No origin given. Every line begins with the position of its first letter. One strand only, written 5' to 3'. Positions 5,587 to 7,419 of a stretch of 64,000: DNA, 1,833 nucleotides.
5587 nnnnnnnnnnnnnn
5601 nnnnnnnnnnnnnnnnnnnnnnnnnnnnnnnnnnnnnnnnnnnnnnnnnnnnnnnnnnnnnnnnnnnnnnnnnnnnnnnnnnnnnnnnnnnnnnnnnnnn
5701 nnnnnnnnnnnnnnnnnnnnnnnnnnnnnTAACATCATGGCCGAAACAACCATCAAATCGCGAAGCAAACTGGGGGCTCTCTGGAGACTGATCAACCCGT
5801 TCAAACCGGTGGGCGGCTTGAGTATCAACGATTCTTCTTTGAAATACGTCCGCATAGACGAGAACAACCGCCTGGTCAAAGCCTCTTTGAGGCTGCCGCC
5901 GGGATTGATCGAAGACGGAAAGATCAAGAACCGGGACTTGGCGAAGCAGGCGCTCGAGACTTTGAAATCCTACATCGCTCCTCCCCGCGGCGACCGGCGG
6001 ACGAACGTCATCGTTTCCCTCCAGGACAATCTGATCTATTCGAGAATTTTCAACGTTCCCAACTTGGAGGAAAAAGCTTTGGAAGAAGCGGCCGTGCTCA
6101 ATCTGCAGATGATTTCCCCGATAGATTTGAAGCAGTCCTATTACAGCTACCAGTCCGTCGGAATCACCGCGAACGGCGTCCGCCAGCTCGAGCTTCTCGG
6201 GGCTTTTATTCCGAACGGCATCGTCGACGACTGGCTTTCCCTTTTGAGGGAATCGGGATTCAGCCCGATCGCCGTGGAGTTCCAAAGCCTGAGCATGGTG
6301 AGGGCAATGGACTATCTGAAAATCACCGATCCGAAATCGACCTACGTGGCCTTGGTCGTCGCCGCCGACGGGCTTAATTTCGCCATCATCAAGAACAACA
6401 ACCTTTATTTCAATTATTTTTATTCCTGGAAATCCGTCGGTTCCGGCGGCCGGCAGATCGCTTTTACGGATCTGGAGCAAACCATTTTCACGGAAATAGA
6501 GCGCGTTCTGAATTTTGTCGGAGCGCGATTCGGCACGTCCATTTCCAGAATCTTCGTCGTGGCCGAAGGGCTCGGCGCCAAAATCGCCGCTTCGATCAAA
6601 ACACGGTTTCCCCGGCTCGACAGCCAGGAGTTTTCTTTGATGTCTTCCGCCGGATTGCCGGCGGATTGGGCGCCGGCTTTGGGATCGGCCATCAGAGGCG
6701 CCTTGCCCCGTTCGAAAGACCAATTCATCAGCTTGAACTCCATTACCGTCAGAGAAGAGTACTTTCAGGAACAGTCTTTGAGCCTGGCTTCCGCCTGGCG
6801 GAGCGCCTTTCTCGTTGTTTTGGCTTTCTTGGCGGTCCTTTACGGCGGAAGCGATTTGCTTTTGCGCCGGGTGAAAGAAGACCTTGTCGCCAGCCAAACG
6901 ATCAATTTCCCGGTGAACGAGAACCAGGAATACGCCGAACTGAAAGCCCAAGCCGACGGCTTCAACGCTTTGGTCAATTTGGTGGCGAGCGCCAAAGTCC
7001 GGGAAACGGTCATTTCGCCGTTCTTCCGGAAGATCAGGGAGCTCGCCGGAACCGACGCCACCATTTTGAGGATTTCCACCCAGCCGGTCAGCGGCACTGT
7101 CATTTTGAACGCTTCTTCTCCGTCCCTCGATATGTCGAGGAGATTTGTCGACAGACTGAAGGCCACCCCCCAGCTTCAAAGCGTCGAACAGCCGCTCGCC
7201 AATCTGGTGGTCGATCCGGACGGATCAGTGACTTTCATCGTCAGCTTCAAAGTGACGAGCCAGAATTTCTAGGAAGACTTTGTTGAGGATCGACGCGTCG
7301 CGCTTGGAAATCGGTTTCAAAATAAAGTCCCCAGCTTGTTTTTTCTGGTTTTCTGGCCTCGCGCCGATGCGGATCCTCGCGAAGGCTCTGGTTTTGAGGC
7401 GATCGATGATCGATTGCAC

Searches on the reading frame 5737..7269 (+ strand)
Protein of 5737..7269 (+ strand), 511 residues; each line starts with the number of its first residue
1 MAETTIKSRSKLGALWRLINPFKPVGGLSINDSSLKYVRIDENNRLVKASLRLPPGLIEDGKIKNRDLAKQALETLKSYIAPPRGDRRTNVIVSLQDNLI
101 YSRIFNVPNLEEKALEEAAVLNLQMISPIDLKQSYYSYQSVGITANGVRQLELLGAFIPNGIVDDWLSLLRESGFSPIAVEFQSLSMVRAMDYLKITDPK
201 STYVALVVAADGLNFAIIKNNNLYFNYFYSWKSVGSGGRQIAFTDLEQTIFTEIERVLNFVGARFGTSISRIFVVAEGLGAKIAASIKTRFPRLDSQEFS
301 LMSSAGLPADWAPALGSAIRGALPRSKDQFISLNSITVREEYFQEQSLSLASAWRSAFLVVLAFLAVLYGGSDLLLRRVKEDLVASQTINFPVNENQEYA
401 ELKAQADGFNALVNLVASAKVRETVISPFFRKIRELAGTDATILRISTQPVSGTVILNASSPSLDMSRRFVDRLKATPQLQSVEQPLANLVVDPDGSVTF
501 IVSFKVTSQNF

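Call 6: search_protein_families(library=pfam, proteins=[window:5737-7269:+], max_evalue=1)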
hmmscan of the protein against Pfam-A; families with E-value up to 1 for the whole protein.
window:5737-7269:+ (511 aa): 1 family
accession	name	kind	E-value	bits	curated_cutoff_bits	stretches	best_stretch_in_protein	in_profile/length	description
PF11104.14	PilM_2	-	1.5e-05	24.6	27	1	27-225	1-204/340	Type IV pilus assembly protein PilM;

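Call 7: search_protein_families(library=ncbifam, proteins=[window:5737-7269:+], max_evalue=1)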
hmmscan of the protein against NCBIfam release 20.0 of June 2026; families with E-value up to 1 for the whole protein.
window:5737-7269:+ (511 aa): 1 family
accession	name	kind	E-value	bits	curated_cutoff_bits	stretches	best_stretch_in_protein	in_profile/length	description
TIGR01175.1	pilM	subfamily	3.5e-05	23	133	1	27-195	7-181/348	type IV pilus assembly protein PilM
